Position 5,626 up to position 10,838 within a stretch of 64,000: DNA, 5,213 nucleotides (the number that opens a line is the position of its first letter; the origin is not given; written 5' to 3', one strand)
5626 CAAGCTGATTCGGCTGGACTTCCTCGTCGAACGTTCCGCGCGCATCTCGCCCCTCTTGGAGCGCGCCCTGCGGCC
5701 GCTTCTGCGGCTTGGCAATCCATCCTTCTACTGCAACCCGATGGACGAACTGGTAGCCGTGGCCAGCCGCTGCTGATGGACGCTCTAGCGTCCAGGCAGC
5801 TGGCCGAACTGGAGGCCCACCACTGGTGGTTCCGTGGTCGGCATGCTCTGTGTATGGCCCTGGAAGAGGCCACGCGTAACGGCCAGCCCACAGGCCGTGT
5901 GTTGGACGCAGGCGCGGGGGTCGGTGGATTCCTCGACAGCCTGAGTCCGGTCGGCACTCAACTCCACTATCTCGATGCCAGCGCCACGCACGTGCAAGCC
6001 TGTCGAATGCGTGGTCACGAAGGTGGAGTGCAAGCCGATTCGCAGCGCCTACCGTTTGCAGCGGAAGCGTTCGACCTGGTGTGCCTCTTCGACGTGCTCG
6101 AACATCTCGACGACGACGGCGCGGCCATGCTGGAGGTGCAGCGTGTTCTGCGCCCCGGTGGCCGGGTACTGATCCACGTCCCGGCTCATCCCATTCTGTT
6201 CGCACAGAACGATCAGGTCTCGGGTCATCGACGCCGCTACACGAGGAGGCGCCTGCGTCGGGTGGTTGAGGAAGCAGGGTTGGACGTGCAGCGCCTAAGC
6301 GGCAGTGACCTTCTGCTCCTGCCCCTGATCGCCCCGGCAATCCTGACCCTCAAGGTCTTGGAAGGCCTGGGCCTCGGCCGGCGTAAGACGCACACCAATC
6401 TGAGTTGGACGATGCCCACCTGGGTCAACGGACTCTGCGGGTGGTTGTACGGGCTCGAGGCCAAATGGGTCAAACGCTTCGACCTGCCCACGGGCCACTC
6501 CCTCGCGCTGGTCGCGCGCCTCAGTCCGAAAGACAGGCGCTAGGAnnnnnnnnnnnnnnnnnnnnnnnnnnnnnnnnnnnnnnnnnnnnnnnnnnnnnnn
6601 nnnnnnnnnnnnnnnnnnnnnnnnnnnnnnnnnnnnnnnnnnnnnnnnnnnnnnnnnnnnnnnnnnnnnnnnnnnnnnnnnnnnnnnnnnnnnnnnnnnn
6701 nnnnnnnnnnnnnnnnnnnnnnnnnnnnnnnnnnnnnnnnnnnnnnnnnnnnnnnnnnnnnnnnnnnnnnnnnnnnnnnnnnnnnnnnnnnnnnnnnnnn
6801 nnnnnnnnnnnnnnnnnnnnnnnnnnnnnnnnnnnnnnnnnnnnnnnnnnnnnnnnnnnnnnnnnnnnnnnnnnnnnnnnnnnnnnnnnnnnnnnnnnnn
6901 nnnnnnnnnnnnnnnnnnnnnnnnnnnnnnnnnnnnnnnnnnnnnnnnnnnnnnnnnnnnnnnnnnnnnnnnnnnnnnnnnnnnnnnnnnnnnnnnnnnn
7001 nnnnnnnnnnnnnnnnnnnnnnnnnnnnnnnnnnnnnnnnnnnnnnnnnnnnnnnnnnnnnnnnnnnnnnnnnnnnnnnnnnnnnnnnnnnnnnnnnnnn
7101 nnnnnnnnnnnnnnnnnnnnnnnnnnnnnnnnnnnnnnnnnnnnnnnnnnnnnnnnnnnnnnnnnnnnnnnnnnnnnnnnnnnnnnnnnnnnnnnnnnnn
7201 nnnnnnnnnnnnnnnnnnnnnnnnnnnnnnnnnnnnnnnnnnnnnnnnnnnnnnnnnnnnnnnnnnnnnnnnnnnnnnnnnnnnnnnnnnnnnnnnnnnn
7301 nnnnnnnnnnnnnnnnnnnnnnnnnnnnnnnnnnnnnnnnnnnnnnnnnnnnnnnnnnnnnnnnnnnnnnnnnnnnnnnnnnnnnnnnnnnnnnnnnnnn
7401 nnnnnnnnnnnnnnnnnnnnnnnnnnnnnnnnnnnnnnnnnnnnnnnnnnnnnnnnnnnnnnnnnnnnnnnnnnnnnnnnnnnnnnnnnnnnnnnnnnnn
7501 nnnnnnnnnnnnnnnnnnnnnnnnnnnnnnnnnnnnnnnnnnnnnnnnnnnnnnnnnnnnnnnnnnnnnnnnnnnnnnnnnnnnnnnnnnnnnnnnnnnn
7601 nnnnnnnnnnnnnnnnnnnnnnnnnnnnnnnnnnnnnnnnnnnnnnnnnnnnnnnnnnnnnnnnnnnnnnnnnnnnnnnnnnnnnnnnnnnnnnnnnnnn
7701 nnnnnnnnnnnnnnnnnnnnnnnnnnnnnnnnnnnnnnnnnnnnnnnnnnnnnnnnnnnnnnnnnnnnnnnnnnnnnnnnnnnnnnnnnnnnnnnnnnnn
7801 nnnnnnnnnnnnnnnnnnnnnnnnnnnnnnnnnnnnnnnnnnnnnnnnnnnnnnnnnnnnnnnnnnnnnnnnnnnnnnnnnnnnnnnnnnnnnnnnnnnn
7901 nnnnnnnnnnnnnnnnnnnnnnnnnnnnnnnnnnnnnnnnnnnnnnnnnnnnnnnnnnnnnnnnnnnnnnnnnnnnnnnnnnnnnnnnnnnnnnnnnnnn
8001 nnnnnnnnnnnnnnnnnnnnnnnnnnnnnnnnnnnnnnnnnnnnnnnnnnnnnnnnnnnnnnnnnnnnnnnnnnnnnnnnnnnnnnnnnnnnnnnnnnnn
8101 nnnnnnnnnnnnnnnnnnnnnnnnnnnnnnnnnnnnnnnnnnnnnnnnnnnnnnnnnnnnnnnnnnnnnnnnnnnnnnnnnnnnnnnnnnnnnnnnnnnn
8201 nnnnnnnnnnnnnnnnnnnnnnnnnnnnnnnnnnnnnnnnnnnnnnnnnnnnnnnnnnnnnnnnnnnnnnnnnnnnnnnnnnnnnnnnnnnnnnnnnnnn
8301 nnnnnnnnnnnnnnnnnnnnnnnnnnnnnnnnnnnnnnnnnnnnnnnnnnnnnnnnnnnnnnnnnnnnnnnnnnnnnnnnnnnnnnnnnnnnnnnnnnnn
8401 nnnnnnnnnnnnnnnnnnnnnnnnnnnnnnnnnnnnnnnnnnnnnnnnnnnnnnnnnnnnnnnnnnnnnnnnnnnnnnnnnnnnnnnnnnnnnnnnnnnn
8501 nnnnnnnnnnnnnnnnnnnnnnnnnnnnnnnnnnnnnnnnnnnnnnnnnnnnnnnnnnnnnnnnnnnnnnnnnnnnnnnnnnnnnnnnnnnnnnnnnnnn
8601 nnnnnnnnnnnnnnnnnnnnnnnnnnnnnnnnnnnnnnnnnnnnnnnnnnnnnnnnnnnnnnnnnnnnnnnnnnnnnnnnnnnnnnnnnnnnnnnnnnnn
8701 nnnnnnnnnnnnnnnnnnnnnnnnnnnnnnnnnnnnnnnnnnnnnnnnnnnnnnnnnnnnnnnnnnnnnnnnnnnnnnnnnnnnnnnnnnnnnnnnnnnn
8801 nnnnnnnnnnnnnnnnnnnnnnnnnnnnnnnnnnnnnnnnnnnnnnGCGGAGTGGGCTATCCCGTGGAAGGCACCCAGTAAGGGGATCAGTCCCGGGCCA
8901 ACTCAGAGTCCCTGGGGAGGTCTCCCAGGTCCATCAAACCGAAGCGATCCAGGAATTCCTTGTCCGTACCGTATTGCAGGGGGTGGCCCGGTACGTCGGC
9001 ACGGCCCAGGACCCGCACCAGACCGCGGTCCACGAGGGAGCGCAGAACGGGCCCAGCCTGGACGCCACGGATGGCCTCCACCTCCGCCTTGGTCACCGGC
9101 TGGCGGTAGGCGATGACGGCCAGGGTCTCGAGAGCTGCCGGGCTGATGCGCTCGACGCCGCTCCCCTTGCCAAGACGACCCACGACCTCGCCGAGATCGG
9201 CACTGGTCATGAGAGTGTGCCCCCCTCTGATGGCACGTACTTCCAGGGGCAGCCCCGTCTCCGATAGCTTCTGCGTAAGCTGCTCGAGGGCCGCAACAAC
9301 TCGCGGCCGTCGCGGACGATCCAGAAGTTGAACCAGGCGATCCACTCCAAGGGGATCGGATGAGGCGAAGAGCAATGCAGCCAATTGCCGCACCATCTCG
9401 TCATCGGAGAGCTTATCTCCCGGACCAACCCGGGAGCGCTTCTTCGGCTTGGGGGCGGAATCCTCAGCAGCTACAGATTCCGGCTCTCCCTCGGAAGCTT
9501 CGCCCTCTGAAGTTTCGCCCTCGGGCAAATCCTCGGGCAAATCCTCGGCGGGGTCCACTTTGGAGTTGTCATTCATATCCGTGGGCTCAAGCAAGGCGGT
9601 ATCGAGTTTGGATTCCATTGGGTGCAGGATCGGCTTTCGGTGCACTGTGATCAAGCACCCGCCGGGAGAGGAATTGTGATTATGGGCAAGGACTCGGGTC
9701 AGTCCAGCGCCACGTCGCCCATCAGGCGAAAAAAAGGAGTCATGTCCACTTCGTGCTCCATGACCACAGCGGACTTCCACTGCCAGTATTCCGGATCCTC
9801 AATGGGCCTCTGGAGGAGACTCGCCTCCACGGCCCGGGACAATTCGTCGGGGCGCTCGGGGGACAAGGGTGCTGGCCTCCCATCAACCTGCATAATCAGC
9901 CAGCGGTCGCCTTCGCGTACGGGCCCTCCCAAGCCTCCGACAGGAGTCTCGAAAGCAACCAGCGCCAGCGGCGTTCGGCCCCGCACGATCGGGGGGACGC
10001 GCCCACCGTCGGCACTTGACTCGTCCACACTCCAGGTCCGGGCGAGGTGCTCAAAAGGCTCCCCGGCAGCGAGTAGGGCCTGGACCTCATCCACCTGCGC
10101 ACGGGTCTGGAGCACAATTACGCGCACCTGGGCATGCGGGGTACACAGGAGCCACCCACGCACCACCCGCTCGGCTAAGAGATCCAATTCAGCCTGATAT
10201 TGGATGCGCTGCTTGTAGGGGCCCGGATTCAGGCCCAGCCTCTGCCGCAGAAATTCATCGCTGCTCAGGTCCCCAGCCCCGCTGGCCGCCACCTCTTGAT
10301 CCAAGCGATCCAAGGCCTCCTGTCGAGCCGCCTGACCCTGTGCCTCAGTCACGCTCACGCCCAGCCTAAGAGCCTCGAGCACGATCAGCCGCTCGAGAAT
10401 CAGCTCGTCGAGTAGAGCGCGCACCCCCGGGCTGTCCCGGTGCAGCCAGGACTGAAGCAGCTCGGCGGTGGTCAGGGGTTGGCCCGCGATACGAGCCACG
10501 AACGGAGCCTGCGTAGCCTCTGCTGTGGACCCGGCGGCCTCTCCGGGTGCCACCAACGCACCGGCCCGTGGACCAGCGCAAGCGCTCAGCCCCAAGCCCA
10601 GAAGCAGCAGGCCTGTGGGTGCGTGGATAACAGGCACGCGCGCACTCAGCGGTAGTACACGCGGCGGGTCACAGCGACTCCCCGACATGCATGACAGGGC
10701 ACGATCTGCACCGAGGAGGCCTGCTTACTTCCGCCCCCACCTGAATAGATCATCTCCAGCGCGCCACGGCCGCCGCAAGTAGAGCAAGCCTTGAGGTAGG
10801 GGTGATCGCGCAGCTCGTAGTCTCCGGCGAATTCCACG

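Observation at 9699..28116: FHA-led, 11-gene type-IV-filament/T2SS-like pseudopilus operon with no ATPase, platform, secretin or prepilin peptidase nearby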

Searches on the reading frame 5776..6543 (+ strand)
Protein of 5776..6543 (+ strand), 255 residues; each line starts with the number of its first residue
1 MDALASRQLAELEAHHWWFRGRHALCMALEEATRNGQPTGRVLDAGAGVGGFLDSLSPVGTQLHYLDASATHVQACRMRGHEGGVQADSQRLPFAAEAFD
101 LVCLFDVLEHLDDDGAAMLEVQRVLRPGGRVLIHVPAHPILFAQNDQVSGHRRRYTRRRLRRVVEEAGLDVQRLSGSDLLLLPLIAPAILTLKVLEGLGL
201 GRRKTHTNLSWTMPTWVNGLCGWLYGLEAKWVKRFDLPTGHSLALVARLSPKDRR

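Call 8: search_protein_families(library=pfam, proteins=[window:5776-6543:+], max_evalue=0.001)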
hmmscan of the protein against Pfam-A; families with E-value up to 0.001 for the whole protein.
window:5776-6543:+ (255 aa): 9 families
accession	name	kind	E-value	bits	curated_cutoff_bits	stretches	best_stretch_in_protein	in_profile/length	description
PF13489.12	Methyltransf_23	-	1.7e-20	73.9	27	1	22-172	6-162/164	Methyltransferase domain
PF08241.18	Methyltransf_11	-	2.3e-20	73.4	21.2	1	43-133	1-95/95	Methyltransferase domain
PF13649.12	Methyltransf_25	-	7.1e-14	52.7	27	1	42-129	1-97/97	Methyltransferase domain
PF08242.18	Methyltransf_12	-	9.5e-12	45.9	30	1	43-131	1-98/98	Methyltransferase domain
PF13847.12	Methyltransf_31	-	2.5e-09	37.4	27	1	40-137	5-113/145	Methyltransferase domain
PF03141.22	Methyltransf_29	-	1e-07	31.4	23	1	34-134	113-218/506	Putative S-adenosyl-L-methionine-dependent methyltransferase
PF01209.24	Ubie_methyltran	-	4.3e-05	23.4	20.1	1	37-140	49-158/233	ubiE/COQ5 methyltransferase family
PF05219.18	DREV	-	0.00048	19.8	26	1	31-134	87-187/265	DREV methyltransferase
PF07021.18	MetW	-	0.00071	19.7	21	0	37-136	12-110/193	Methionine biosynthesis protein MetW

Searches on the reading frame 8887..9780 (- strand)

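Call 8: search_protein_families(library=pfam, proteins=[window:8887-9780:-], max_evalue=0.001)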
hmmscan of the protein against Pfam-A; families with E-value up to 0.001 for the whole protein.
window:8887-9780:- (297 aa): 1 family
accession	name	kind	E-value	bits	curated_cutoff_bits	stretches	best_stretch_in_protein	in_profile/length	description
PF04079.22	SMC_ScpB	-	3.3e-42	144.2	27.4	1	132-290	2-159/160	Segregation and condensation complex subunit ScpB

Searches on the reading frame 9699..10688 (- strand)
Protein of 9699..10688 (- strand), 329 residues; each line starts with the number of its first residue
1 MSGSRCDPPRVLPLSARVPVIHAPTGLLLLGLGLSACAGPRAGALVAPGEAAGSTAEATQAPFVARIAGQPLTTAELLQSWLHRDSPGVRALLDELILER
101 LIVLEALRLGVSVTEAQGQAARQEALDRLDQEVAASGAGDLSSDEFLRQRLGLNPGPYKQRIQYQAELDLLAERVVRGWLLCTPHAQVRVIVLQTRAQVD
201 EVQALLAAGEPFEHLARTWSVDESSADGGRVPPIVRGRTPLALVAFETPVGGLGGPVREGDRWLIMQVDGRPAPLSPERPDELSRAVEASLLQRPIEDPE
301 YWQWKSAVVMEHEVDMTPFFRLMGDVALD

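Call 6: search_protein_families(library=pfam, proteins=[window:9699-10688:-], max_evalue=0.1)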
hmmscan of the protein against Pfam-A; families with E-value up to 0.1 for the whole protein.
window:9699-10688:- (329 aa): 3 families
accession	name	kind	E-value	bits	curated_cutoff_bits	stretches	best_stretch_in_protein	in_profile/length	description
PF00639.27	Rotamase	-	9.9e-05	23.7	21.7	1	194-269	17-96/97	PPIC-type PPIASE domain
PF13616.12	Rotamase_3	-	0.00037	21.5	22.5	1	194-239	35-81/116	PPIC-type PPIASE domain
PF13145.12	Rotamase_2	-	0.01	17.1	27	1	189-271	26-108/121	PPIC-type PPIASE domain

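Call 15: search_protein_families(library=ncbifam, proteins=[window:9699-10688:-], max_evalue=0.1)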
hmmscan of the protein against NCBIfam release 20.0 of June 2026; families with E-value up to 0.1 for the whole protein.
window:9699-10688:- (329 aa): 2 families
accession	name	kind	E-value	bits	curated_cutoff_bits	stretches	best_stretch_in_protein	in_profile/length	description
NF003356.0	PRK04405.1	subfamily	0.042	12.9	339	1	179-232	138-192/299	peptidylprolyl isomerase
NF002824.0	PRK02998.1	subfamily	0.053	12.9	360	1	184-311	133-259/283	peptidylprolyl isomerase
